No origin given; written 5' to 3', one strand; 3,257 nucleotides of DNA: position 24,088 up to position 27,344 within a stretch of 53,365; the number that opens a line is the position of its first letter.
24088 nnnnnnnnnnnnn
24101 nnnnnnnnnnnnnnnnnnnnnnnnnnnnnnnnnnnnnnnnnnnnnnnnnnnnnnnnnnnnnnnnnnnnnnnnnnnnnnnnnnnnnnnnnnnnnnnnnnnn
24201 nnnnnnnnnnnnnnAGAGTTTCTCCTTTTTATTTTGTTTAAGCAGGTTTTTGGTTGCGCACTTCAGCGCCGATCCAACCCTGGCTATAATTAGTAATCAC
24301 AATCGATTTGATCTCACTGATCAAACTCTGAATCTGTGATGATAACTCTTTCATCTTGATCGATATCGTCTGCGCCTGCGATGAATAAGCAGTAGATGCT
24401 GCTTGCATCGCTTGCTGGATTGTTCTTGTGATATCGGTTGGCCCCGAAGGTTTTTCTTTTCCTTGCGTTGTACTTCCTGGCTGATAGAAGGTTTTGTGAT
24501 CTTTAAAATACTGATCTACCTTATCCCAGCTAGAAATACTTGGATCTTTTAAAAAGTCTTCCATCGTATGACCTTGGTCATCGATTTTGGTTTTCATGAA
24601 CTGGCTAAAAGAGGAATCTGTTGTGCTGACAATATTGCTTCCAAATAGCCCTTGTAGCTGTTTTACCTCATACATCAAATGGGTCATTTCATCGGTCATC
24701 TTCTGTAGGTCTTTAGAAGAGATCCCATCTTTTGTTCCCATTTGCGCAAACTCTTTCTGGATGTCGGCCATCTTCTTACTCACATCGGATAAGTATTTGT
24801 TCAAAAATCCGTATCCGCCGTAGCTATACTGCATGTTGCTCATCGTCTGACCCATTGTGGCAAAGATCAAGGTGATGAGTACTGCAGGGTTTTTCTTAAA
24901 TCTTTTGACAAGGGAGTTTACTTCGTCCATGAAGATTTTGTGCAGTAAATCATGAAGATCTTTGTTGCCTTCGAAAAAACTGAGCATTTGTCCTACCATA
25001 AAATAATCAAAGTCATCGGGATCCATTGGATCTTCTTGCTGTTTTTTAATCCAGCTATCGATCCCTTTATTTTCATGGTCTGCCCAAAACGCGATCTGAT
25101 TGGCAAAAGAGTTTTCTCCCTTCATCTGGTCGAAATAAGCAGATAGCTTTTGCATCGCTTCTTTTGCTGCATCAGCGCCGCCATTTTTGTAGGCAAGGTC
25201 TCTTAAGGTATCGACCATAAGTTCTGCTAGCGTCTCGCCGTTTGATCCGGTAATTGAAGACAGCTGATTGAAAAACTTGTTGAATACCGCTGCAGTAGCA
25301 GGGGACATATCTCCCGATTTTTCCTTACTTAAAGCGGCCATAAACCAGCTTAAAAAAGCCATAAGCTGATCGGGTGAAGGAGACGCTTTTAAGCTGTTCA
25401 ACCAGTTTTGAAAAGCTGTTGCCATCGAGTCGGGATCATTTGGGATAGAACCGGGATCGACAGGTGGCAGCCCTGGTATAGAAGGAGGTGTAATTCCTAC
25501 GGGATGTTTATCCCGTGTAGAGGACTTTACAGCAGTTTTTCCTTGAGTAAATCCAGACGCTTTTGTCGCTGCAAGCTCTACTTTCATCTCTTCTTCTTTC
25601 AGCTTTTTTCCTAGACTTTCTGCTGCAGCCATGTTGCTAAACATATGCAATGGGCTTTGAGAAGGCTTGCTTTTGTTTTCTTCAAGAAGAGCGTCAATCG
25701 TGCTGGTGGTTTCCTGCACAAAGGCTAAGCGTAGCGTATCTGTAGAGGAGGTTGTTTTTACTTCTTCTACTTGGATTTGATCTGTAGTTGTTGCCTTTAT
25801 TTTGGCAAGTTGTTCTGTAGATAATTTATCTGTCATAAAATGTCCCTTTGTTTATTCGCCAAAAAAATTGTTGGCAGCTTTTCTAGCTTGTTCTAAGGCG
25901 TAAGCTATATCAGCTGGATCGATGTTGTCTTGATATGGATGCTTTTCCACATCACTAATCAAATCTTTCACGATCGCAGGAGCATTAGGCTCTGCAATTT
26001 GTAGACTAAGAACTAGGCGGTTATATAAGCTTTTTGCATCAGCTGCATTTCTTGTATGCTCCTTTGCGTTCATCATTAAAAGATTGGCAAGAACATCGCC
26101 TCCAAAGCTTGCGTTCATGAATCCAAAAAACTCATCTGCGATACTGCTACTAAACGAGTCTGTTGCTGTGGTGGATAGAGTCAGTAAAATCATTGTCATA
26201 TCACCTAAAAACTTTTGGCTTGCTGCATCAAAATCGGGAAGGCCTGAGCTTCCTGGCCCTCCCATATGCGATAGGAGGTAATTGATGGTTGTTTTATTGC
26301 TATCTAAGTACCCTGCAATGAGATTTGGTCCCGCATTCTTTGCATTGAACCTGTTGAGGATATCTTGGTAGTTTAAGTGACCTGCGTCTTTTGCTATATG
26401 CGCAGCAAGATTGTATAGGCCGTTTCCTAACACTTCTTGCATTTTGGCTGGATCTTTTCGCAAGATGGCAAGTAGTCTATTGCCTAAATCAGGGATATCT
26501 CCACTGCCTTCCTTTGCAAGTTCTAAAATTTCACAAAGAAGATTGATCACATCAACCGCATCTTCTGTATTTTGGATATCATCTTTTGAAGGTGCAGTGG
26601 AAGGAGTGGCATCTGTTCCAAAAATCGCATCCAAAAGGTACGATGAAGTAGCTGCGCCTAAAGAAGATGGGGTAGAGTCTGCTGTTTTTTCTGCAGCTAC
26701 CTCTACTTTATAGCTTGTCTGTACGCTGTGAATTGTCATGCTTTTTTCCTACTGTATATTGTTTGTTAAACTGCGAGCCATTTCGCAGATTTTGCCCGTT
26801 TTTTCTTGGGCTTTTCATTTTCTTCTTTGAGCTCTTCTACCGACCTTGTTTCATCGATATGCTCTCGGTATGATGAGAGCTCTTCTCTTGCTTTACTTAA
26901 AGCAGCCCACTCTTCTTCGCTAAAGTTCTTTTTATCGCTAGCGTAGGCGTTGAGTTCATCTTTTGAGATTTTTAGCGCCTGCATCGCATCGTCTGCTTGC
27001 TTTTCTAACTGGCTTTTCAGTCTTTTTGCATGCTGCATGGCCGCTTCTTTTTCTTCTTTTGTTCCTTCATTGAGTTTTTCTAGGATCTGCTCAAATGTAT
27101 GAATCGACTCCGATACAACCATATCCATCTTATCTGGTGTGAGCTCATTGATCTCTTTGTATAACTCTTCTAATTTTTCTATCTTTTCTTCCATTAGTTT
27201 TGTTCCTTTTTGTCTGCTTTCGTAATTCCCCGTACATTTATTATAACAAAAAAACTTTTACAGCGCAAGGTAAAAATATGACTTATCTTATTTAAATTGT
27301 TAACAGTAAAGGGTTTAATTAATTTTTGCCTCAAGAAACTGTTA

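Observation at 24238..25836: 532-aa operon protein ends with a copy of the needle subunit's C-terminus: needle tip/filament candidate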

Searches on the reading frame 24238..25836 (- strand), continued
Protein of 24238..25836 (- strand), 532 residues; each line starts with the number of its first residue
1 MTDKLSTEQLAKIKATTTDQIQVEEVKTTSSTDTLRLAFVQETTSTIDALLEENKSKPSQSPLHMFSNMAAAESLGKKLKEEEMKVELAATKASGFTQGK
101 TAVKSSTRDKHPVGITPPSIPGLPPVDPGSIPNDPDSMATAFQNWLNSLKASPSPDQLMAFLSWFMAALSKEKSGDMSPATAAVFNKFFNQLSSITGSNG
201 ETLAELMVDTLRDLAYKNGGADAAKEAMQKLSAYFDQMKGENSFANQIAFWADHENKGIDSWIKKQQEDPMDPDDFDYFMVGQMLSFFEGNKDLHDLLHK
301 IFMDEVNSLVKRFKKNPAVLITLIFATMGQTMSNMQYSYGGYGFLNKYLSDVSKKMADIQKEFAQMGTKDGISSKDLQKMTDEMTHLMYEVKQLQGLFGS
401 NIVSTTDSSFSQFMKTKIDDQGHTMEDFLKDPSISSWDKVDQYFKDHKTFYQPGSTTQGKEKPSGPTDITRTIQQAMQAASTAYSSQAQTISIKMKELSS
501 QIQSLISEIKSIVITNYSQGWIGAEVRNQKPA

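Call 38: find_encoding_contigs(protein=P0021, flank=10000, max_places=1)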
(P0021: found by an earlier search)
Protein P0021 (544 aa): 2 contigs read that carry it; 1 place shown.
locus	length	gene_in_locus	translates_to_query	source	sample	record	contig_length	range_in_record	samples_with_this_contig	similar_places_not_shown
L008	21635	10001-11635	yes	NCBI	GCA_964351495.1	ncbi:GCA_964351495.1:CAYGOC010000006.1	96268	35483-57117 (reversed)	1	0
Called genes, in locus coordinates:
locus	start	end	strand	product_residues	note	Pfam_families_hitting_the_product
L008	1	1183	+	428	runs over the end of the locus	PF05697:Trigger_N, PF05698:Trigger_C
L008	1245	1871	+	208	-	PF00574:CLP_protease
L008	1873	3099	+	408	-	PF06689:zf-C4_ClpX, PF01078:Mg_chelatase (faint), PF07724:AAA_2, PF00004:AAA, PF07728:AAA_5 (weak), PF10431:ClpB_D2-small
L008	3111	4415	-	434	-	-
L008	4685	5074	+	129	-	-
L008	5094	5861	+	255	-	-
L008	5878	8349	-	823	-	PF00501:AMP-binding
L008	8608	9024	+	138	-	-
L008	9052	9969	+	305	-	-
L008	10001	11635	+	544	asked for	-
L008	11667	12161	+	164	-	-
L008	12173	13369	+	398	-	-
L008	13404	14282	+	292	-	-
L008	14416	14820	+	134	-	PF05932:CesT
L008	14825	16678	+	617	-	PF16537:T2SSB (faint), PF16697:Yop-YscD_cpl, PF00498:FHA (weak), PF16697:Yop-YscD_cpl, PF00498:FHA, PF23863:CdsD_PD1, PF22598:CdsD_PD2, PF23862:CdsD_C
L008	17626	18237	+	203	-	PF09392:T3SS_needle_F (weak)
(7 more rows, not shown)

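Call 41: find_encoding_contigs(protein=P0014, flank=10000, max_places=1)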
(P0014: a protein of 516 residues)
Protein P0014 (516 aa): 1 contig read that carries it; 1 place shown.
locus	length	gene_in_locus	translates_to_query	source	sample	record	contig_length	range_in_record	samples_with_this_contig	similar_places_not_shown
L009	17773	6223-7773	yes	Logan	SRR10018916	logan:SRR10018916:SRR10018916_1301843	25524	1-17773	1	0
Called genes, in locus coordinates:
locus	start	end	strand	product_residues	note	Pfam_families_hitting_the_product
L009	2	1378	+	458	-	?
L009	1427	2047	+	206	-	PF00574:CLP_protease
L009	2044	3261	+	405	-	PF06689:zf-C4_ClpX, PF00493:MCM (weak), PF05496:RuvB_N (faint), PF01078:Mg_chelatase (faint), PF07724:AAA_2, PF00004:AAA, PF07728:AAA_5 (weak), PF10431:ClpB_D2-small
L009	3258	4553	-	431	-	-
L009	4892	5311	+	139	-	-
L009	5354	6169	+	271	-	-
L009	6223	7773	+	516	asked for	-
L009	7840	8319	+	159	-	-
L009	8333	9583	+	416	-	-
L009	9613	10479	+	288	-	-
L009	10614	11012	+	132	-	PF05932:CesT (weak)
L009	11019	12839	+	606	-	PF16697:Yop-YscD_cpl, PF00498:FHA, PF16697:Yop-YscD_cpl, PF00498:FHA, PF23863:CdsD_PD1, PF22598:CdsD_PD2, PF23862:CdsD_C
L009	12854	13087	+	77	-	PF17376:DUF5398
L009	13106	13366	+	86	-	-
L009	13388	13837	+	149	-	PF09613:HrpB1_HrpK (weak)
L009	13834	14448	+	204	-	PF09392:T3SS_needle_F (weak)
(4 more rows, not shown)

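Call 42: find_encoding_contigs(protein=P0015, flank=10000, max_places=1)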
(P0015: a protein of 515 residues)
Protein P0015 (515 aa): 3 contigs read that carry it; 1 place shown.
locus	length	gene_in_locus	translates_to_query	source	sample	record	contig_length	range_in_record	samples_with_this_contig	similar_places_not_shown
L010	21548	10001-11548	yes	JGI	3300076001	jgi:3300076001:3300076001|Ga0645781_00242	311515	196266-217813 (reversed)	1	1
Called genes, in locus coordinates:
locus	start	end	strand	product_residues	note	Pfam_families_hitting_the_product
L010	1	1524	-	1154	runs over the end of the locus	PF08455:SNF2_assoc, PF00176:SNF2-rel_dom, PF00270:DEAD, PF04851:ResIII, PF00271:Helicase_C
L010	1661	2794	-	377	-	PF13173:AAA_14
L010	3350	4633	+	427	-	PF05697:Trigger_N, PF05698:Trigger_C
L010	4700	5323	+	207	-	PF00574:CLP_protease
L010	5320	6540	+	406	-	PF06689:zf-C4_ClpX, PF00493:MCM, PF05496:RuvB_N (faint), PF01078:Mg_chelatase (faint), PF07724:AAA_2, PF00004:AAA, PF07728:AAA_5 (weak), PF10431:ClpB_D2-small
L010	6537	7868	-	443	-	-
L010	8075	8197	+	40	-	-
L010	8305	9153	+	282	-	-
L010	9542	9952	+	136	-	-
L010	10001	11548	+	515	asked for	-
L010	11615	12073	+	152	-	-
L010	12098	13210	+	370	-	-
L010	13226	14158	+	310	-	-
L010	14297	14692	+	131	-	PF05932:CesT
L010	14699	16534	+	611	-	PF16697:Yop-YscD_cpl, PF00498:FHA (weak), PF16697:Yop-YscD_cpl, PF00498:FHA, PF21937:Yop-YscD_ppl_2nd (faint), PF23863:CdsD_PD1, PF22598:CdsD_PD2, PF23862:CdsD_C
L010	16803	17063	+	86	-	PF09392:T3SS_needle_F (weak)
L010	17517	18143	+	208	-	PF09392:T3SS_needle_F (faint)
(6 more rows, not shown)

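Call 43: find_encoding_contigs(protein=P0016, flank=10000, max_places=1)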
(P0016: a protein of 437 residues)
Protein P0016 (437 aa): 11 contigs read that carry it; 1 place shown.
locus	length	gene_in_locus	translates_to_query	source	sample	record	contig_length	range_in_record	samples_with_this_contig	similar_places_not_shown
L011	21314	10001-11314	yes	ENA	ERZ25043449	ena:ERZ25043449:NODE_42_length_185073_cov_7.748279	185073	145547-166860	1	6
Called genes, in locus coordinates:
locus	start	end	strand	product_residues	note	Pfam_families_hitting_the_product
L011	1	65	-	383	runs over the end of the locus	PF28396:SepQ_C, PF01052:FliMN_C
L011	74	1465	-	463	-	-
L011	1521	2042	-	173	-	PF16789:YscO-like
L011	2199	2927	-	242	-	PF12799:LRR_4 (faint), PF13855:LRR_8 (faint), PF23598:LRR_14 (weak)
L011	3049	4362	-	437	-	PF00006:ATP-synt_ab, PF18269:T3SS_ATPase_C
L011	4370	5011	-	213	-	-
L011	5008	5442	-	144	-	-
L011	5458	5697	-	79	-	-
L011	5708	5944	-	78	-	PF17376:DUF5398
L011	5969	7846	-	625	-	PF16697:Yop-YscD_cpl, PF00498:FHA, PF16697:Yop-YscD_cpl, PF00498:FHA, PF16537:T2SSB (faint), PF23863:CdsD_PD1, PF22598:CdsD_PD2, PF23862:CdsD_C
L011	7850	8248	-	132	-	PF05932:CesT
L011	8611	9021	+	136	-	-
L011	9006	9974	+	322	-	-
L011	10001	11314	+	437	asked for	-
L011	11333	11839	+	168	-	-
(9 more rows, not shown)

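Call 54: predict_structure(alignment_id=A2)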
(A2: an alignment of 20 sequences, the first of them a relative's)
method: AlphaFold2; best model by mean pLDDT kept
length: 532 residues; sequences in the alignment: 20
mean_pLDDT: 71.1   pTM: 0.62
mean pLDDT of the five models: 71.1, 66.7, 64.9, 63.1, 62.1
residues with pLDDT >= 90: 90; 70-90: 229; 50-70: 107; < 50: 106
segments of 3 or more residues with pLDDT < 50: 1-45, 55-76, 90-113, 528-532
pLDDT, mean of each block of 10 residues (from residue 1): 39 42 32 42 51 47 41 48 50 39 34 66 81 86 84 83 93 91 91 88 94 92 94 90 94 96 88 80 82 82 68 62 54 63 73 82 72 82 85 77 80 85 86 84 84 62 71 81 76 67 61 54 47 41
secondary structure, 60 per line:
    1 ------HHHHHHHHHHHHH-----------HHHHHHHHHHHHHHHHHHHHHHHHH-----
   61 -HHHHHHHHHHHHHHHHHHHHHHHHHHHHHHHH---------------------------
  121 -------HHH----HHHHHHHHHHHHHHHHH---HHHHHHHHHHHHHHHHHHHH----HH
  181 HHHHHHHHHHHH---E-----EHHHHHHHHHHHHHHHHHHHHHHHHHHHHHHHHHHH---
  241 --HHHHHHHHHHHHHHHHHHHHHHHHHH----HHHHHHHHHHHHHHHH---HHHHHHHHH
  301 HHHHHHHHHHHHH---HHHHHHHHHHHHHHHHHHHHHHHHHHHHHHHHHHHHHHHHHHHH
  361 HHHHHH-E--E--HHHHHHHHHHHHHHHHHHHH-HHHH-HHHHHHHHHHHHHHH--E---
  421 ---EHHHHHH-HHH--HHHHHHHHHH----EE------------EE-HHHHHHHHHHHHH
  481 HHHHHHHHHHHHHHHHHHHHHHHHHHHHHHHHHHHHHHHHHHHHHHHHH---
elements in order: H7-19 H31-55 H62-93 H135-151 H155-174 H179-192 H203-237 H243-268 H273-288 H292-313 H317-366 H374-393 H395-398 H400-414 H425-430 H437-446 H468-529

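Call 57: fold_search(model_id=the predicted structure, library=pdb)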
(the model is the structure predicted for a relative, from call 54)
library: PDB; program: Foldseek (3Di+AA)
matches with E <= 10: 271; with E <= 0.001: 0
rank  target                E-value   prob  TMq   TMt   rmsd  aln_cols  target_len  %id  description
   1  8fzk_A                3.3e-01  0.10  0.10  0.12  28.1       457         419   11  Dimeric human importin alpha subunit (released 2023-02-08)
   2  1ejl_I                4.1e-01  0.07  0.09  0.11  26.1       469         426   13  MOUSE IMPORTIN ALPHA-SV40 LARGE T ANTIGEN NLS PEPTIDE COMPLEX (released 2000-04-24)
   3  6xns_E                4.3e-01  0.23  0.14  0.19  19.5       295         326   12  C3_crown-05 (released 2020-12-23)
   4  6xns_F                4.5e-01  0.33  0.15  0.22  21.0       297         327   12  C3_crown-05 (released 2020-12-23)
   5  6xns_A                4.5e-01  0.25  0.14  0.20  21.0       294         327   12  C3_crown-05 (released 2020-12-23)
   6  6xns_B                5.3e-01  0.25  0.14  0.20  20.7       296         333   12  C3_crown-05 (released 2020-12-23)
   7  8fbn_F                5.8e-01  0.28  0.11  0.21  18.2       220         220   16  Improving the secretion of designed protein assemblies through negative design of cryptic transmembrane domains (released 2023-03-22)
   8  6xns_C                6.3e-01  0.21  0.14  0.19  21.3       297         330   12  C3_crown-05 (released 2020-12-23)
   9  8cwy_A                7.2e-01  0.09  0.11  0.13  24.0       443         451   11  Accurate computational design of genetically encoded 3D protein crystals (released 2023-11-01)
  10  6iqq_B                7.5e-01  0.11  0.11  0.17  19.4       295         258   13  Crystal structure of Prc with S452I and L252Y mutations in complex with NlpI (released 2019-07-24)
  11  7rwb_A                7.5e-01  0.09  0.11  0.10  25.6       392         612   12  AP2 bound to the APA domain of SGIP in the presence of heparin (released 2022-03-30)
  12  6xns_D                9.3e-01  0.18  0.13  0.19  20.9       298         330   12  C3_crown-05 (released 2020-12-23)
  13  6xr1                  9.3e-01  0.14  0.17  0.17  22.0       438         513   11  Computationally designed right-handed alpha/alpha single-chain toroid with 9 repeats (released 2021-07-14)
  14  7bju_D                1.1e+00  0.16  0.12  0.24  19.7       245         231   11  Crystal structure of the ligand-binding domains of the heterodimer EcR/USP bound to the synthetic agonist BYI08346 (released 2021-04-07)
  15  5nlx                  1.1e+00  0.15  0.16  0.21  25.0       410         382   10  A2A Adenosine receptor room-temperature structure determined by serial millisecond crystallography (released 2017-09-27)
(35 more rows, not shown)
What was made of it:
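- Tried and rejected: Foldseek of the full-length model gave nothing (best E 0.33, call 57).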

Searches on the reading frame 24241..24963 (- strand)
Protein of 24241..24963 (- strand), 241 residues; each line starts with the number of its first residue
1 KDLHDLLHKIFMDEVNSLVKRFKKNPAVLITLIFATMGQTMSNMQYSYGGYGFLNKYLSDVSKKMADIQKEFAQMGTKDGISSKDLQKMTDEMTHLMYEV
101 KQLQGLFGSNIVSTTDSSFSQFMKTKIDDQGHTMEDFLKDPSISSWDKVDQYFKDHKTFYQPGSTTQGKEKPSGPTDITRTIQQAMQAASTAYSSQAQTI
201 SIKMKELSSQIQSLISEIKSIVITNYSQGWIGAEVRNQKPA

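Call 80: predict_structure(alignment_id=A7)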
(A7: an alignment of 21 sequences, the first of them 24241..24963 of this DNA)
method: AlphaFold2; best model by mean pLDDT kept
length: 241 residues; sequences in the alignment: 21
mean_pLDDT: 79.6   pTM: 0.62
mean pLDDT of the five models: 79.6, 77.6, 73.6, 64.4, 60.4
residues with pLDDT >= 90: 67; 70-90: 125; 50-70: 40; < 50: 9
segments of 3 or more residues with pLDDT < 50: 237-241
pLDDT, mean of each block of 10 residues (from residue 1): 70 71 68 69 73 81 89 85 90 90 78 87 93 94 93 92 82 88 89 83 77 71 55 47 41
secondary structure, 60 per line:
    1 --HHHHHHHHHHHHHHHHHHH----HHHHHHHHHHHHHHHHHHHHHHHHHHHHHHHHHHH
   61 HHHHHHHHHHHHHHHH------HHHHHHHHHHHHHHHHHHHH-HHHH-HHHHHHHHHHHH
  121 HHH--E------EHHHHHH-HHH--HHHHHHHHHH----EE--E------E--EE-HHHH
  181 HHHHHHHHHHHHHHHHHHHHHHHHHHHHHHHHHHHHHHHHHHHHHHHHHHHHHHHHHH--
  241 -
elements in order: H3-21 H26-76 H83-102 H104-107 H109-123 H134-139 H146-155 H177-238
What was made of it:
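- On SctA tip proteins: The AF2 models (pLDDT 71 full-length, 80 core) show long helices at 317-366 and 468-529 (calls 54, 80).
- The AF2 models are all-helical, with long helices at 317-366 and 468-529 (calls 54, 80).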

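Call 84: fold_search(model_id=the predicted structure, library=pdb)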
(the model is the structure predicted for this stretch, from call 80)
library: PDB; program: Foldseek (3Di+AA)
matches with E <= 10: 548; with E <= 0.001: 0
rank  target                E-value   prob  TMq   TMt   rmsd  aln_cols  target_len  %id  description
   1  9go6_S                4.5e-02  0.82  0.30  0.25  14.4       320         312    8  Salmonella hook-filament junction complex (released 2025-04-09)
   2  4tql_B                4.8e-02  0.63  0.23  0.23  36.9       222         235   15  Computationally designed three helix bundle (released 2014-10-15)
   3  9go6_L                5.3e-02  0.84  0.32  0.27  16.6       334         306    9  Salmonella hook-filament junction complex (released 2025-04-09)
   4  9u7y_BB               7.3e-02  0.82  0.33  0.27  18.9       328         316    9  Structure of the tip region of the intial complex in bacterial flagellar filament assembly at 3.68 angstroms resoluti (released 2026-04-01)
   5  9u4r_BA               7.3e-02  0.80  0.31  0.27  17.0       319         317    9  Structure of the intial complex in filament assembly at 3.23 angstroms resolution, conformation 2. (released 2026-03-25)
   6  4tql_A                8.1e-02  0.51  0.25  0.26  36.3       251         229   14  Computationally designed three helix bundle (released 2014-10-15)
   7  8cvi_D                9.0e-02  0.35  0.23  0.21  20.0       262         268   16  Cryo-EM structure of the supercoiled EPEC H6 flagellar filament core Curly I waveform (released 2022-09-07)
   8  5maw_D                1.1e-01  0.99  0.48  0.45  11.9       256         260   12  Crystal structure of the flagellin-FliS complex from Bacillus subtilis (released 2017-12-20)
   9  9go6_R                1.2e-01  0.69  0.31  0.26  16.7       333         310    8  Salmonella hook-filament junction complex (released 2025-04-09)
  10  9go6_M                1.4e-01  0.87  0.41  0.33  13.8       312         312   10  Salmonella hook-filament junction complex (released 2025-04-09)
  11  9go6_P                1.5e-01  0.66  0.35  0.30  20.0       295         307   12  Salmonella hook-filament junction complex (released 2025-04-09)
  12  5vjs                  1.7e-01  0.75  0.31  0.37  20.9       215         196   13  De Novo Photosynthetic Reaction Center Protein Equipped with Heme B, a synthetic Zn porphyrin, and Zn(II) cations (released 2018-04-25)
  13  1i4t_A                1.7e-01  0.28  0.20  0.26  29.0       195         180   13  CRYSTAL STRUCTURE ANALYSIS OF RAC1-GMPPNP IN COMPLEX WITH ARFAPTIN (released 2001-05-16)
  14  3g67_A                1.9e-01  0.54  0.30  0.32  23.1       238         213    9  Crystal Structure of a Soluble Chemoreceptor from Thermotoga maritima (released 2009-07-28)
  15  2d4x                  2.1e-01  0.63  0.33  0.36  15.9       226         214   14  Crystal structure of a 26K fragment of HAP3 (FlgL) (released 2006-11-14)
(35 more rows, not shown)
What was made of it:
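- On SctA tip proteins: IpaD appears at prob 0.91, TM 0.42/0.50, E 0.26 (call 84).
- Closest known: Flagellar axial proteins. Same: The top Foldseek hits of the core are FlgL/FlgK junction chains and flagellin (prob 0.8-0.99, TM 0.3-0.48; call 84).
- Weak Foldseek hits include flagellar junction and cap complexes (call 84).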

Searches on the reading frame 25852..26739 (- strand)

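Call 4: search_protein_families(library=pfam, proteins=[window:25852-26739:-], max_evalue=0.1)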
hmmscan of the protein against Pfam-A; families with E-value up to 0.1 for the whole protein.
window:25852-26739:- (295 aa): 0 families

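Call 5: search_protein_families(library=ncbifam, proteins=[window:25852-26739:-], max_evalue=0.1)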
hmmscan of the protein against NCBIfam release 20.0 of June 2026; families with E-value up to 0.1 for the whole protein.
window:25852-26739:- (295 aa): 1 family
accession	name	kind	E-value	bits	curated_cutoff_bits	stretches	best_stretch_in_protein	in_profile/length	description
NF008986.0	PRK12333.1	equivalog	0.051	13.5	292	0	91-129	42-82/204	nucleoside triphosphate pyrophosphohydrolase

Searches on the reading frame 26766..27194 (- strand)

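Call 4: search_protein_families(library=pfam, proteins=[window:26766-27194:-], max_evalue=0.1)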
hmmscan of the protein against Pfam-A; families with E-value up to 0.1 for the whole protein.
window:26766-27194:- (142 aa): 5 families
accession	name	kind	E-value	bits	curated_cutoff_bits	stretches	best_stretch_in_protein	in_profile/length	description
PF05478.16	Prominin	-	0.011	14.3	34.3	1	4-93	317-407/799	Prominin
PF23854.1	DUF7217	-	0.037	14.2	29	0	32-85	13-66/238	Domain of unknown function (DUF7217)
PF04632.18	FUSC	-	0.048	12.7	30.9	1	25-131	229-338/660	Fusaric acid resistance protein family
PF03796.21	DnaB_C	-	0.073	12.9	27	1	57-132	50-127/255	DnaB-like helicase C terminal domain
PF01352.32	KRAB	-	0.099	12.7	20.4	0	90-106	10-26/42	KRAB box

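Call 5: search_protein_families(library=ncbifam, proteins=[window:26766-27194:-], max_evalue=0.1)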
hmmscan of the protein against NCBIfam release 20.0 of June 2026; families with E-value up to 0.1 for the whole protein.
window:26766-27194:- (142 aa): 1 family
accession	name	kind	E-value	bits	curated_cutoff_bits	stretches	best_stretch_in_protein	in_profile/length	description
TIGR03891.1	thiopep_ocin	subfamily_domain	0.0088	16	48.45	1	31-126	134-229/263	thiopeptide-type bacteriocin biosynthesis protein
